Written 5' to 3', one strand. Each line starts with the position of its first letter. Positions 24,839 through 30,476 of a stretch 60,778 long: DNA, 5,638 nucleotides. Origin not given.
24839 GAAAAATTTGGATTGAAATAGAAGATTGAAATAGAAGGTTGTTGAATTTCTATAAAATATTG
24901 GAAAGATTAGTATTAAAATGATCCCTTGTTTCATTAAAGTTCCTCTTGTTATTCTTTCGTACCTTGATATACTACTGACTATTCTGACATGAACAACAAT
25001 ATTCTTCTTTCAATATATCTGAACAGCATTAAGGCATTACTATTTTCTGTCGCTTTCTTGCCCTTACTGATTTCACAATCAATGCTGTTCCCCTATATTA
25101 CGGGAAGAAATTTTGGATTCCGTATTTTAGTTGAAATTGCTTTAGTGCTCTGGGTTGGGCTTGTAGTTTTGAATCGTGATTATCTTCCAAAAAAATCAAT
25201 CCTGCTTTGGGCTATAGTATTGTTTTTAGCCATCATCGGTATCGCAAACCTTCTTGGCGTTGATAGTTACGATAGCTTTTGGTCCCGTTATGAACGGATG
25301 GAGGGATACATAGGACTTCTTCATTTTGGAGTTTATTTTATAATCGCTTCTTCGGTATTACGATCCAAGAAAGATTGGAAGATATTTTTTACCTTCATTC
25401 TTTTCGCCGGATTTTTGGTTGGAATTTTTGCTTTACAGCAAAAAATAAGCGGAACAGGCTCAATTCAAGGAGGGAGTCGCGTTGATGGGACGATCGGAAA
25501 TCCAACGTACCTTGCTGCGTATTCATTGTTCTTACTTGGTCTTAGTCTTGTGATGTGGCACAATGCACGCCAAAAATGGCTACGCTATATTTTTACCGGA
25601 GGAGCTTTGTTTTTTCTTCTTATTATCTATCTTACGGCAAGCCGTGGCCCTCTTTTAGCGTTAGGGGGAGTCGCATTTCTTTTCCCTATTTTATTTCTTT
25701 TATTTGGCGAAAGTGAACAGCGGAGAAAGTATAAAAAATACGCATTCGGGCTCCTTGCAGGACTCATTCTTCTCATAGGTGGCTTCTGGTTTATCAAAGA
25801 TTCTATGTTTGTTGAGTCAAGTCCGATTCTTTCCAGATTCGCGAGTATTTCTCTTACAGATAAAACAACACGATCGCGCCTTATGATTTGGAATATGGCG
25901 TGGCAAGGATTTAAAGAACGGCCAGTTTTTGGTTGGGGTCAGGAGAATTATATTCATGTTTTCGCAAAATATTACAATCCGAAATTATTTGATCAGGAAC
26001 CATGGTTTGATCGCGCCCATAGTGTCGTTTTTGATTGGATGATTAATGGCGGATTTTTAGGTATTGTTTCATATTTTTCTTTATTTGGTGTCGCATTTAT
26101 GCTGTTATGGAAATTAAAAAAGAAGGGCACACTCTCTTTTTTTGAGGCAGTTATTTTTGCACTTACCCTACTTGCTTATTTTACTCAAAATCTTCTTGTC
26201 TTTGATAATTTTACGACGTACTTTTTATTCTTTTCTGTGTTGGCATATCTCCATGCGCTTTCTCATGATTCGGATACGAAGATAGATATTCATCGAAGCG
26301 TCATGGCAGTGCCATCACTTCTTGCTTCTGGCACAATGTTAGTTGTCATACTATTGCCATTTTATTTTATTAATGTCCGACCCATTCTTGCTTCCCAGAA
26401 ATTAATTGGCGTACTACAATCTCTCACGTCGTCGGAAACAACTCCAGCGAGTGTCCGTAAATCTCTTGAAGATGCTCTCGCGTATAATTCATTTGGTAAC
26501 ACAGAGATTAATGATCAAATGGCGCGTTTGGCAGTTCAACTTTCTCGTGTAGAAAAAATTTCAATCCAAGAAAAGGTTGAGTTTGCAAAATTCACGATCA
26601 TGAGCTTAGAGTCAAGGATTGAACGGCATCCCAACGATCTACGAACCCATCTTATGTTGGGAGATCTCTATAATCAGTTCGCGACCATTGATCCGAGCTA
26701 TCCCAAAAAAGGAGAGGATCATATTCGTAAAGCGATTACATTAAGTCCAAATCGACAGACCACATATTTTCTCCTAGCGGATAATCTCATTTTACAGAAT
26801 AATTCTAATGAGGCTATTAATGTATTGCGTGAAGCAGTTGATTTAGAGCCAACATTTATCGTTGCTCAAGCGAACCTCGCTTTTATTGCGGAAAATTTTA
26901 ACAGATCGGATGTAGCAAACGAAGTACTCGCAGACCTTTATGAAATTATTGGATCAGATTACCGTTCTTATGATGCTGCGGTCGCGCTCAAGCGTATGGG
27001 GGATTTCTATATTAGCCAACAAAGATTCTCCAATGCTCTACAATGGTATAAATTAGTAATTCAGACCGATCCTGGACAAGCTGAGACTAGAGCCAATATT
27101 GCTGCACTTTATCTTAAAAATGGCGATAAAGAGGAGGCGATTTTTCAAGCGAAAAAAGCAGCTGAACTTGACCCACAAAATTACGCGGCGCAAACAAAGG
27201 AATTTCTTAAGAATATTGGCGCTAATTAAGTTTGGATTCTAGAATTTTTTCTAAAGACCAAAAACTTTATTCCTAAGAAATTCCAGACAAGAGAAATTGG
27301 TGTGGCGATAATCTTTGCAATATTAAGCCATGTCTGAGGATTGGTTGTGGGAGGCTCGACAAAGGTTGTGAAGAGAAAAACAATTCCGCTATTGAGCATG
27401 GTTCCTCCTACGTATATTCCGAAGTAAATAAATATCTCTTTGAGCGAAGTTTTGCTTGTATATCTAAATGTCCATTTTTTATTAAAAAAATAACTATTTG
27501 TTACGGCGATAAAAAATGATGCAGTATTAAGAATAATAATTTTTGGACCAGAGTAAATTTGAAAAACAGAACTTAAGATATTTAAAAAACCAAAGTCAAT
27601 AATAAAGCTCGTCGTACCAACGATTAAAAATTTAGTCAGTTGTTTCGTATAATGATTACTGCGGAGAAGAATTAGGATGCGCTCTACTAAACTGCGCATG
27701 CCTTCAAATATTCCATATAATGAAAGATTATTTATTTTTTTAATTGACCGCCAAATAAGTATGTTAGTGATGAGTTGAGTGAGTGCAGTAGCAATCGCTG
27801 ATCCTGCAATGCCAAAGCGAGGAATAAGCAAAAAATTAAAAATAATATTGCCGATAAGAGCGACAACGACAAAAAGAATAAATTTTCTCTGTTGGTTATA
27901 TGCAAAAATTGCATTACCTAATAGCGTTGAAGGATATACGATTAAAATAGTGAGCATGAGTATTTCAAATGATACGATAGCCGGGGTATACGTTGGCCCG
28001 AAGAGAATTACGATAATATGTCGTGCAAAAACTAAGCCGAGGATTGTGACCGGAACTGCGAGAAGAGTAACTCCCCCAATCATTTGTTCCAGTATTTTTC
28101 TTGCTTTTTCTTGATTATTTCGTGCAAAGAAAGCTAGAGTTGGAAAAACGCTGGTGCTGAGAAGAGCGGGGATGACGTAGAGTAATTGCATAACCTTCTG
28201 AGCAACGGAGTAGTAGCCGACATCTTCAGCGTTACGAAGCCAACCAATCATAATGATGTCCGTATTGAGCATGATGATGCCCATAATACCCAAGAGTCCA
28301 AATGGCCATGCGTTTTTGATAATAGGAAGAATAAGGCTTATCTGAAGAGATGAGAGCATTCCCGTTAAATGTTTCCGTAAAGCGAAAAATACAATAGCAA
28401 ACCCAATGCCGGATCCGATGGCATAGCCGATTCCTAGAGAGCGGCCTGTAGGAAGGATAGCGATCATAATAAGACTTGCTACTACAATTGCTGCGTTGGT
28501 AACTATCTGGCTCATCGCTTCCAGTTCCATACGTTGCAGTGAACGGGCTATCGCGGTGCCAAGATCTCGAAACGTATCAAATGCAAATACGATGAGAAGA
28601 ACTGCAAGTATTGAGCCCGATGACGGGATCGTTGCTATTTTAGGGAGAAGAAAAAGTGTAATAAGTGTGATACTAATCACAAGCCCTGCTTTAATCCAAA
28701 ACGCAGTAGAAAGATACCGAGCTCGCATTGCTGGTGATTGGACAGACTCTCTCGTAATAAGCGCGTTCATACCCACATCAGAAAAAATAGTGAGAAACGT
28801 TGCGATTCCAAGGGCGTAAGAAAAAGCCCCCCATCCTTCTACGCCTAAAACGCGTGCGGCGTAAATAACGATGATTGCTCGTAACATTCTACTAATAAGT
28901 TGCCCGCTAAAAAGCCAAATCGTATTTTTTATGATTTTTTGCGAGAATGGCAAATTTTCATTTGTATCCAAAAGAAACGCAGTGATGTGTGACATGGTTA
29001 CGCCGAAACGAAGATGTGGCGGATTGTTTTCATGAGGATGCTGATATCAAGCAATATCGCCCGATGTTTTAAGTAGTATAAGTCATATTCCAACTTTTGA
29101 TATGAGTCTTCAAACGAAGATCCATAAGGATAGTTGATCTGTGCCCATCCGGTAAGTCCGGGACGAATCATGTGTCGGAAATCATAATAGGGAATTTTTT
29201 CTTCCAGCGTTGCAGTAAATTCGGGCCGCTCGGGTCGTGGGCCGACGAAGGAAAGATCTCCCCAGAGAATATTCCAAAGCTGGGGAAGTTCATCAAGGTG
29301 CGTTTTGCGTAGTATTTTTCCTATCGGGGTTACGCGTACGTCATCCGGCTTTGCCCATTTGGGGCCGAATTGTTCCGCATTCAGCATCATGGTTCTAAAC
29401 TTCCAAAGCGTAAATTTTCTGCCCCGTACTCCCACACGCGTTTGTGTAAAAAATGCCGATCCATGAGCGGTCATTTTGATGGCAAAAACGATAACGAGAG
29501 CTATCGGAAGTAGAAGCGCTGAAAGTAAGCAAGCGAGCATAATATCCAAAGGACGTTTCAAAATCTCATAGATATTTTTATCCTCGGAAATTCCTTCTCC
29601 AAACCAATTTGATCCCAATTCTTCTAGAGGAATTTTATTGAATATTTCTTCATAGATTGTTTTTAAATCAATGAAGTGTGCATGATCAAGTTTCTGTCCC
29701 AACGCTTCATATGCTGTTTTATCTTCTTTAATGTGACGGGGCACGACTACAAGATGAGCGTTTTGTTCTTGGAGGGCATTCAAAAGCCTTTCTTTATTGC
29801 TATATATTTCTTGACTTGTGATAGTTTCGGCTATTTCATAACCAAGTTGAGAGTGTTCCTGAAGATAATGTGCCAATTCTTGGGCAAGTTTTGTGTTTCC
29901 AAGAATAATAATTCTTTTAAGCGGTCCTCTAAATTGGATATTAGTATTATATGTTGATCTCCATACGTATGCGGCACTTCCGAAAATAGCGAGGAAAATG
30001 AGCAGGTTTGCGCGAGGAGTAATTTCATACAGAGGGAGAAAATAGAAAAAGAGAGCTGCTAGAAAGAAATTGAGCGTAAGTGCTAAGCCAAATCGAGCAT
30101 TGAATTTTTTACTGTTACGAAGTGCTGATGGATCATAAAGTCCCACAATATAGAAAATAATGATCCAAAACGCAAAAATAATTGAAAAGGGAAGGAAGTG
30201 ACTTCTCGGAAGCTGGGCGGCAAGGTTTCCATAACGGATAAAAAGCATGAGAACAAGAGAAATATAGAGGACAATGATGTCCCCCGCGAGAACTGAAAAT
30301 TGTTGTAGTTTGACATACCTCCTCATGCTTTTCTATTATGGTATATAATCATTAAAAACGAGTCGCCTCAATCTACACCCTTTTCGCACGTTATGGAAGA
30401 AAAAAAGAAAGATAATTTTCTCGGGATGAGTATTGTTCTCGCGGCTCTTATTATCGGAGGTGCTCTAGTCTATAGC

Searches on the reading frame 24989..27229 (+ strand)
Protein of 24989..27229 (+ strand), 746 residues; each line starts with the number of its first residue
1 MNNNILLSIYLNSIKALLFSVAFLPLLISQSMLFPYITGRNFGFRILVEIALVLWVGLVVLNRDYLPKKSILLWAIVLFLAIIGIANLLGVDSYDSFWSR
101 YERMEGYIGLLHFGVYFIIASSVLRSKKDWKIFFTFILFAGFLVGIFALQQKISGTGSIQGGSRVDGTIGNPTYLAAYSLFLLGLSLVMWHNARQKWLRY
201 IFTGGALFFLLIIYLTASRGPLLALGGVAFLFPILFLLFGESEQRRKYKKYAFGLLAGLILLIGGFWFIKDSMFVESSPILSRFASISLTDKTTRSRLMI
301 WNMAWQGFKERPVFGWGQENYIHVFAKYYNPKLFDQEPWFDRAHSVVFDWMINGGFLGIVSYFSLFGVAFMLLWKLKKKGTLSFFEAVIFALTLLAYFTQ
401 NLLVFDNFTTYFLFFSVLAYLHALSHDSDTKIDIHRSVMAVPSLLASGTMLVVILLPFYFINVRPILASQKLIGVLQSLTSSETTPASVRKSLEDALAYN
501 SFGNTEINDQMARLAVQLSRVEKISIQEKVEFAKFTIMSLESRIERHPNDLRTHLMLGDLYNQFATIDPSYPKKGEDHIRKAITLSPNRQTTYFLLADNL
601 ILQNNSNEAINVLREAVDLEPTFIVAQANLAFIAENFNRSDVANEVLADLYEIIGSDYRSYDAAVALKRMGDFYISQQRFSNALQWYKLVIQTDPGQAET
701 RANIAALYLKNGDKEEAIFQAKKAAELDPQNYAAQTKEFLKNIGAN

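Call 4: search_protein_families(library=pfam, proteins=[window:24989-27229:+], max_evalue=0.01)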
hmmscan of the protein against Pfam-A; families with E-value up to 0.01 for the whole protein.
window:24989-27229:+ (746 aa): 17 families
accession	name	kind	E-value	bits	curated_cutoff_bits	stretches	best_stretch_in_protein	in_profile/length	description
PF04932.20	Wzy_C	-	6.6e-21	75.1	31.7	1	206-363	3-149/149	O-Antigen ligase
PF07719.23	TPR_2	-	3.2e-15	55.4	27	1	700-731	3-34/34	Tetratricopeptide repeat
PF13181.12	TPR_8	-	2e-14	52.9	25.7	1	698-731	1-34/34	Tetratricopeptide repeat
PF00515.34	TPR_1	-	7e-14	51.4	27.8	1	698-731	1-34/34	Tetratricopeptide repeat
PF13424.12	TPR_12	-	1.8e-11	44.5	30.1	1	663-729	9-76/77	Tetratricopeptide repeat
PF13428.12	TPR_14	-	1e-10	41.6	23.5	0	702-735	5-38/44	Tetratricopeptide repeat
PF13414.12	TPR_11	-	1.9e-09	37.5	26.8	1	671-712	1-42/42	TPR repeat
PF14559.12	TPR_19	-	6.3e-09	36.5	25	1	675-731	2-58/68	Tetratricopeptide repeat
PF13431.12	TPR_17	-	1.2e-08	35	24.4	0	687-718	2-33/34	Tetratricopeptide repeat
PF23914.1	TPR_CcmH_CycH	-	2.2e-07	31.3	42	1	508-657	9-154/158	Cytochrome c-type biogenesis protein H TPR domain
PF13176.12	TPR_7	-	0.0002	21.7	27.9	0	666-694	1-29/36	Tetratricopeptide repeat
PF14561.12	TPR_20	-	0.0003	21.5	25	0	578-623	10-55/90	Tetratricopeptide repeat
PF12895.13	ANAPC3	-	0.00038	21.1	27.2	0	677-731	2-55/82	Anaphase-promoting complex, cyclosome, subunit 3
PF13432.12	TPR_16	-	0.0017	19.2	32.7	0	661-698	28-65/65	Tetratricopeptide repeat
PF13371.12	TPR_9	-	0.0019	18.6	35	1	674-732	5-63/73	Tetratricopeptide repeat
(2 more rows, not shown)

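Call 5: search_protein_families(library=ncbifam, proteins=[window:24989-27229:+], max_evalue=0.01)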
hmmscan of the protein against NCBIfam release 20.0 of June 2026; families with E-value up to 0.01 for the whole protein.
window:24989-27229:+ (746 aa): 16 families
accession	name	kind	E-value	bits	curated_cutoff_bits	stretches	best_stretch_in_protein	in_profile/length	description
TIGR00947.1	2A73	equivalog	8.5e-15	54.7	366.4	1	32-371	31-363/425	IctB family putative bicarbonate transporter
TIGR02917.1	PEP_TPR_lipo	equivalog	1.3e-12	46.4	312.2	1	664-734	363-433/899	XrtA/PEP-CTERM system TPR-repeat protein PrsT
NF040959.1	MamA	equivalog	1.7e-10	40.7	200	2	537-647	91-196/204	magnetosome protein MamA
NF033920.0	C39_PA2778_fam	equivalog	1.1e-08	34.9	150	1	572-648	172-248/255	PA2778 family cysteine peptidase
TIGR02521.1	type_IV_pilW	equivalog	3.7e-07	29.9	154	1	697-735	30-68/234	type IV pilus biogenesis/stability protein PilW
NF047558.1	TPR_END_plus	domain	7.6e-07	29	32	0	703-735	4-35/56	TPR end-of-group domain-containing protein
NF033762.1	social_mot_Tgl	equivalog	5.7e-06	25.9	225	1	604-737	80-209/252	social motility TPR repeat lipoprotein Tgl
NF033758.1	gliding_GltE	equivalog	1.1e-05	24.6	225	1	681-734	137-190/411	adventurous gliding motility TPR repeat lipoprotein GltE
NF052415.1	T3SS_chap_SctY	equivalog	0.00012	22.5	70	1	666-730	8-72/106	type III secretion apparatus assembly chaperone SctY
NF002725.1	PRK02603.1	equivalog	0.00035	20.6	143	1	659-724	67-132/173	photosystem I assembly protein Ycf3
NF008756.0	PRK11788.1-4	equivalog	0.00058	19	474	0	552-653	174-275/389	lipopolysaccharide assembly protein LapB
TIGR00990.1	3a0801s09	subfamily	0.00062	18.5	757.25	0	663-731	126-193/615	mitochondrial import receptor subunit TOM70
NF047371.1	FlcA_CTERM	equivalog_domain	0.00066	18.2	300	1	543-740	216-389/646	periplasmic flagellar collar protein FlcA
NF007692.0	PRK10370.1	equivalog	0.0015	18.2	306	0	664-715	81-133/206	heme lyase NrfEFG subunit NrfG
TIGR02552.1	LcrH_SycD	equivalog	0.0052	16.5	104.8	0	674-731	62-119/136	SycD/LcrH family type III secretion system chaperone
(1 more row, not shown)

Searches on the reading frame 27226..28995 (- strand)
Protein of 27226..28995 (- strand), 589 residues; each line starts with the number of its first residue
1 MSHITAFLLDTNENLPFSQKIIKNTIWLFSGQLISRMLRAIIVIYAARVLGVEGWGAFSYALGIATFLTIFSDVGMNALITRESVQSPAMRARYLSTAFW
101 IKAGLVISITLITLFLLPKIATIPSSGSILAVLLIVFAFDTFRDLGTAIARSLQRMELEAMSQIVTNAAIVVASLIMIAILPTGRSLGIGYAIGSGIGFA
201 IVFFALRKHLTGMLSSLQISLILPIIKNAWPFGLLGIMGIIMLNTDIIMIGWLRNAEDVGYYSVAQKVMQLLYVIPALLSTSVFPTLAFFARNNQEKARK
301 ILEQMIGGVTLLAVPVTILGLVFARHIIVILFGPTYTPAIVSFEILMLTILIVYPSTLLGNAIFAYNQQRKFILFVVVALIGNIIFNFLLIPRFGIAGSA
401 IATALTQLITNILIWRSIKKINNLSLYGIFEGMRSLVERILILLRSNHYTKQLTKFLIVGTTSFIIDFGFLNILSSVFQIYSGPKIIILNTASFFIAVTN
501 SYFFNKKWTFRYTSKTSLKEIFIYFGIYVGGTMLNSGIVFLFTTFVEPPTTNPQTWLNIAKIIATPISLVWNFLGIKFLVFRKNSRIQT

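Call 8: search_protein_families(library=pfam, proteins=[window:27226-28995:-], max_evalue=0.001)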
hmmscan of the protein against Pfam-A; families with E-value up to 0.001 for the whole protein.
window:27226-28995:- (589 aa): 4 families
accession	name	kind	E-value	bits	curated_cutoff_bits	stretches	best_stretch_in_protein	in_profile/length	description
PF01943.22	Polysacc_synt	-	2e-33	116.5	28.2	1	22-288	2-271/274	Polysaccharide biosynthesis protein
PF13440.11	Polysacc_synt_3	-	2.2e-25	90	23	1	47-340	3-292/293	Polysaccharide biosynthesis protein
PF04138.20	GtrA_DPMS_TM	-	6.1e-18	65.6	26.1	1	455-581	1-117/117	GtrA/DPMS, transmembrane domain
PF03023.19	MurJ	-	5.4e-11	42.2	27.4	1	58-439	14-417/451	Lipid II flippase MurJ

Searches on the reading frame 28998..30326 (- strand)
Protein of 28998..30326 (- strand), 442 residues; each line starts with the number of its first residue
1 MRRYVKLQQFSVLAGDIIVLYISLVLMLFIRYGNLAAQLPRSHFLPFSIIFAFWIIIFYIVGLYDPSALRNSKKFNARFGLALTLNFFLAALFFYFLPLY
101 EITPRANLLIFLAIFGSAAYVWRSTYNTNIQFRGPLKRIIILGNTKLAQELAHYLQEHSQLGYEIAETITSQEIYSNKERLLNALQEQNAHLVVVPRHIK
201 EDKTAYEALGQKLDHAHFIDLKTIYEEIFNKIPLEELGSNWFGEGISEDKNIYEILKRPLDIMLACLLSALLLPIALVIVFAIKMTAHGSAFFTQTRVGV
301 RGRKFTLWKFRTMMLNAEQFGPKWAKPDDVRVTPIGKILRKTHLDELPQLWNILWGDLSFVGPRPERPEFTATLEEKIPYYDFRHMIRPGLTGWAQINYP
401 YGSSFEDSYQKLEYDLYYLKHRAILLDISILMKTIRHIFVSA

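Call 8: search_protein_families(library=pfam, proteins=[window:28998-30326:-], max_evalue=0.001)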
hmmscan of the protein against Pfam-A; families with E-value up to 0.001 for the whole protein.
window:28998-30326:- (442 aa): 1 family
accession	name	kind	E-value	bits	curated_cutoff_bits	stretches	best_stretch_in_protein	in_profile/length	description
PF02397.22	Bac_transf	-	5.5e-64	215.4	27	1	257-439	1-178/179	Bacterial sugar transferase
